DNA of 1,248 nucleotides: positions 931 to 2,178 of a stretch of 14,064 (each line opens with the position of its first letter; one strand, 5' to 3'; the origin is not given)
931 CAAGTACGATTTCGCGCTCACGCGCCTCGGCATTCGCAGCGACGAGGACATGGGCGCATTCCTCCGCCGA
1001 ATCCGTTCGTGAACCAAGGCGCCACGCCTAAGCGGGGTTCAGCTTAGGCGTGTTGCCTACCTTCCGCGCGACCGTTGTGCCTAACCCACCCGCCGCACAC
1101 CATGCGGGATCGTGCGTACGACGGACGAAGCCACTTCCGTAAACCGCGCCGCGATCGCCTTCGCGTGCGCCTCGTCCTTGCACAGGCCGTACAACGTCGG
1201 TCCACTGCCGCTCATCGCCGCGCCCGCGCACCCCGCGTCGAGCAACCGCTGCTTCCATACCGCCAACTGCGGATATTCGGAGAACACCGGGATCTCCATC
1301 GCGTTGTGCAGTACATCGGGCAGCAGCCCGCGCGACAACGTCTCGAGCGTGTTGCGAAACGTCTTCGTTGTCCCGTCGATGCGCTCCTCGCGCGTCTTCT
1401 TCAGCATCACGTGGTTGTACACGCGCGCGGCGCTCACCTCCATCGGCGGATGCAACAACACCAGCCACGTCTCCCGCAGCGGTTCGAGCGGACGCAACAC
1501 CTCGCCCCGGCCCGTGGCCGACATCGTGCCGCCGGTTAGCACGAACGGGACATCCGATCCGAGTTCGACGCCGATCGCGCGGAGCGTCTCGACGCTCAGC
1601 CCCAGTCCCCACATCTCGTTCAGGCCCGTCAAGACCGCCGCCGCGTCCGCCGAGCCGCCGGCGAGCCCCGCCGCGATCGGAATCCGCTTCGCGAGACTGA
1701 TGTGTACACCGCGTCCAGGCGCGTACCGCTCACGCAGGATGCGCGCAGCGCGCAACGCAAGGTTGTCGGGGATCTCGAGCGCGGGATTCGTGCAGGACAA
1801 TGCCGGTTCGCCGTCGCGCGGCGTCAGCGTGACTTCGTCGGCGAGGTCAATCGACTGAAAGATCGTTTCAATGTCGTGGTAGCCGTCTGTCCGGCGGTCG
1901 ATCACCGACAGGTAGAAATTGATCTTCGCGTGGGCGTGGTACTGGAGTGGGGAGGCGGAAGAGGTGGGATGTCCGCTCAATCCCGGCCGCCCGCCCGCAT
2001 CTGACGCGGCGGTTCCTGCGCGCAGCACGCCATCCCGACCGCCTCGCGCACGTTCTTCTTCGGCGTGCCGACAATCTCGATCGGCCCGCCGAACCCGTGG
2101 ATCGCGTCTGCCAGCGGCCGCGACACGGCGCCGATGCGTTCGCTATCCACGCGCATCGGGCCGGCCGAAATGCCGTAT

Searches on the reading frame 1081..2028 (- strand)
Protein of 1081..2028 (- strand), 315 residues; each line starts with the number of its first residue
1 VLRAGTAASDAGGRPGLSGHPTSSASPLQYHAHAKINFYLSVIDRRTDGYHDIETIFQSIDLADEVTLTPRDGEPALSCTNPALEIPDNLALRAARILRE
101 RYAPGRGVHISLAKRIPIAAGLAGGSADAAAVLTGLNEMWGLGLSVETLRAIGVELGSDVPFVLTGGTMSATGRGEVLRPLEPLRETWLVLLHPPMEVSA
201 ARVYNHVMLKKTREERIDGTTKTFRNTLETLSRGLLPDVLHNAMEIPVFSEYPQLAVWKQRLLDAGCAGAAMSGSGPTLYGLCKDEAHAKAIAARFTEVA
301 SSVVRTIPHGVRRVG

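Call 15: search_protein_families(library=pfam, proteins=[window:1081-2028:-], max_evalue=0.001)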
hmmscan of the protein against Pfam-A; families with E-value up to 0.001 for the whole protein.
window:1081-2028:- (315 aa): 2 families
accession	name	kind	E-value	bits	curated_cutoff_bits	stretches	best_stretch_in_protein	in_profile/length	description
PF00288.32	GHMP_kinases_N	-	7.8e-18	64.9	22.3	1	89-167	1-87/87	GHMP kinases N terminal domain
PF08544.19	GHMP_kinases_C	-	1e-12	48.7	21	1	238-299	24-82/85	GHMP kinases C terminal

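Call 92: search_protein_families(library=padloc, proteins=[window:1081-2028:-], max_evalue=0.001)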
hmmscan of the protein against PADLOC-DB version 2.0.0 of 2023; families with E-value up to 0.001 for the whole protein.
window:1081-2028:- (315 aa): 0 families

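Call 93: search_protein_families(library=ncbifam, proteins=[window:1081-2028:-], max_evalue=0.00001)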
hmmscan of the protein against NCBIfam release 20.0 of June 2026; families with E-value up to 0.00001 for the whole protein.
window:1081-2028:- (315 aa): 11 families
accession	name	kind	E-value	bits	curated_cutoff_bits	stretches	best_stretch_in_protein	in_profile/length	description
TIGR00154.1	ispE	equivalog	3.3e-72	243.5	138.7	1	28-298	3-273/294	4-(cytidine 5'-diphospho)-2-C-methyl-D-erythritol kinase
NF002870.0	PRK03188.1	equivalog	5e-66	222.5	286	1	25-300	8-287/310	4-(cytidine 5'-diphospho)-2-C-methyl-D-erythritol kinase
NF011202.0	PRK14608.1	equivalog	1.5e-57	195.2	204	1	24-297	6-279/294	4-(cytidine 5'-diphospho)-2-C-methyl-D-erythritol kinase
NF011205.0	PRK14611.1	equivalog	4e-39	134.8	364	1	32-293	6-262/275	4-(cytidine 5'-diphospho)-2-C-methyl-D-erythritol kinase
NF011207.0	PRK14613.1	equivalog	1e-30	107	359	1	89-290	75-277/297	4-(cytidine 5'-diphospho)-2-C-methyl-D-erythritol kinase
NF003216.0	PRK04181.1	equivalog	8.2e-27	94.6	191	1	30-279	3-250/257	4-(cytidine 5'-diphospho)-2-C-methyl-D-erythritol kinase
NF002288.1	PRK01212.1-4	equivalog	1.9e-16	60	194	1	84-302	53-284/303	homoserine kinase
NF004568.0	PRK05905.1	equivalog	1.4e-15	57.6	321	1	29-279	5-252/261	4-(cytidine 5'-diphospho)-2-C-methyl-D-erythritol kinase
TIGR00191.1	thrB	equivalog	3.4e-11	42.5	168.25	1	87-291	59-273/304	homoserine kinase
TIGR01920.1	Shik_kin_archae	equivalog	5.3e-08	32.5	126.85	0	59-166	20-128/266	shikimate kinase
NF003036.0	PRK03926.1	equivalog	3.9e-06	26.2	403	1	100-159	68-127/302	mevalonate kinase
